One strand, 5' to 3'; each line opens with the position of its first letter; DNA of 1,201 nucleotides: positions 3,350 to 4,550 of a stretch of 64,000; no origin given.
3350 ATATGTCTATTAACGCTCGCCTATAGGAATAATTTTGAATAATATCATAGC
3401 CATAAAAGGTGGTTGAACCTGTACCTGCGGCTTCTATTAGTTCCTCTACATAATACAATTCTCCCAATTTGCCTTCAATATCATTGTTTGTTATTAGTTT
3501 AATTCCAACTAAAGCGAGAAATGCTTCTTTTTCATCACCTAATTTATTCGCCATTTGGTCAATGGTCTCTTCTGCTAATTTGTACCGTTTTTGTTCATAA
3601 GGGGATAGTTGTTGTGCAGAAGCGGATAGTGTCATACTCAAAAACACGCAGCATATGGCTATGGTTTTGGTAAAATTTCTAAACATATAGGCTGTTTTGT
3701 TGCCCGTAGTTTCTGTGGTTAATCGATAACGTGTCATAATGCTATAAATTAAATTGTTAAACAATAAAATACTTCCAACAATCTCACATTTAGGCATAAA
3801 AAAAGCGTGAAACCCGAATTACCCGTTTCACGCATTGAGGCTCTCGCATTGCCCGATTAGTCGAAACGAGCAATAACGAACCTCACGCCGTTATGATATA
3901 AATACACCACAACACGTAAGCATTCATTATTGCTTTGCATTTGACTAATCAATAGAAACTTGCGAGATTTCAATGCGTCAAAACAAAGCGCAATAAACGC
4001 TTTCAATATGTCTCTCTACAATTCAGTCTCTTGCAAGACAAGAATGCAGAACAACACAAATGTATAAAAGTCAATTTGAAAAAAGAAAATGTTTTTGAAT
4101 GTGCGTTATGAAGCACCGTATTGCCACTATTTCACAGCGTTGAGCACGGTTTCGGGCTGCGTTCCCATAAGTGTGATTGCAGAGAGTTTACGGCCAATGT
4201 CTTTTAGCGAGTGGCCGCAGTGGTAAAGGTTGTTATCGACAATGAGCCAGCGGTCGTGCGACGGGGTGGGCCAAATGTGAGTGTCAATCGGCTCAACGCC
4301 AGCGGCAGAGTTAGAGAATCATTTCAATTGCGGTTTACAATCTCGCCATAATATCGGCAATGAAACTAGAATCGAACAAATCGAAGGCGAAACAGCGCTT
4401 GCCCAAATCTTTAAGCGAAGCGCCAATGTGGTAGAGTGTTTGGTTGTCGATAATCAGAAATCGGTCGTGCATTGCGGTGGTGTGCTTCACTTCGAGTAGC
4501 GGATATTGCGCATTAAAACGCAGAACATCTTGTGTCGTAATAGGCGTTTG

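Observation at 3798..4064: Promoter-to-terminator unit encoding a rod-like structured RNA with no convincing ORF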

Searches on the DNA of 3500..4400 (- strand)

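Call 4: search_rna_families(source=window, start=3500, end=4400, threshold=evalue, max_evalue=10, show_alignments=3)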
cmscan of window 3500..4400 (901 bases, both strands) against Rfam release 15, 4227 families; matches with E-value up to 10: 2.
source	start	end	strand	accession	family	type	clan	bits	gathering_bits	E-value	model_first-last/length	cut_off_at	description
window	3973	4112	-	RF02706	TeloSII_ncR30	Gene; sRNA;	-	15.3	86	0.62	1-226/226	no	TeloSII non coding RNA 30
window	3869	3934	-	RF04120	MIR5998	Gene; miRNA;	-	14.6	180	2.8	1-173/173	no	MIR5998 microRNA precursor family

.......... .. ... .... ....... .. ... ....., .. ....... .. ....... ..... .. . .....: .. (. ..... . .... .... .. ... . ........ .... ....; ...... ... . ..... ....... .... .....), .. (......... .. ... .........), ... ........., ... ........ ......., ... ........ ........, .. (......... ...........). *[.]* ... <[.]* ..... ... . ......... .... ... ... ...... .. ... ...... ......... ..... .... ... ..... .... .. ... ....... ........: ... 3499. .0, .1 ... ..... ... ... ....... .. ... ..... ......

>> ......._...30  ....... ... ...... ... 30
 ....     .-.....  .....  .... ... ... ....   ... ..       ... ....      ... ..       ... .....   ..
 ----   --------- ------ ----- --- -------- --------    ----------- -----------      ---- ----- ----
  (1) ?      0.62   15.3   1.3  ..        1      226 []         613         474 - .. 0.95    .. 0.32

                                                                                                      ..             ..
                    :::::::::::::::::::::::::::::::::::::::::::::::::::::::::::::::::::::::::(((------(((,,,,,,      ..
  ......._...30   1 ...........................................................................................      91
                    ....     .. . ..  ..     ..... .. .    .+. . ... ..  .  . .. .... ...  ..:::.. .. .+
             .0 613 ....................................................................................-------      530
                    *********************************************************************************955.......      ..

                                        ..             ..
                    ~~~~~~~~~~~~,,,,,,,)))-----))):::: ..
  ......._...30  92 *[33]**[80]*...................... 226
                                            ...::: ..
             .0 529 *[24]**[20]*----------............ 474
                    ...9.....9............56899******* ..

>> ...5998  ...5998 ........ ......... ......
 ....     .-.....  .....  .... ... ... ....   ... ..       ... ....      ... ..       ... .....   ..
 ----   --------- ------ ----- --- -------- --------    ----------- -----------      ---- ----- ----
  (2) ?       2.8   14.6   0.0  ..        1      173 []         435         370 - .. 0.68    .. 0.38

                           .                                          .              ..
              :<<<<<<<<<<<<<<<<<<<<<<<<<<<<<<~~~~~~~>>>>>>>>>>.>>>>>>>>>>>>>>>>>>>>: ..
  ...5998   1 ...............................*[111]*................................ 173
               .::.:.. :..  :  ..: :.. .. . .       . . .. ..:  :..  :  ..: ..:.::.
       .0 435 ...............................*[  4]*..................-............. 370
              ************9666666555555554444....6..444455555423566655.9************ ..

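Call 10: search_dna_similar(query=window:3790-4070:-, collection=phages, mode=distant)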
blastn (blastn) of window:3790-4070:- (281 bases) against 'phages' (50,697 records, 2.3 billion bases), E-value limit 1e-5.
No match.

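Call 11: search_dna_similar(query=window:3790-4070:-, collection=plasmids, mode=distant)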
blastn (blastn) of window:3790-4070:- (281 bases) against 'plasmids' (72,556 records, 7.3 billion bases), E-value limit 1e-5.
No match.
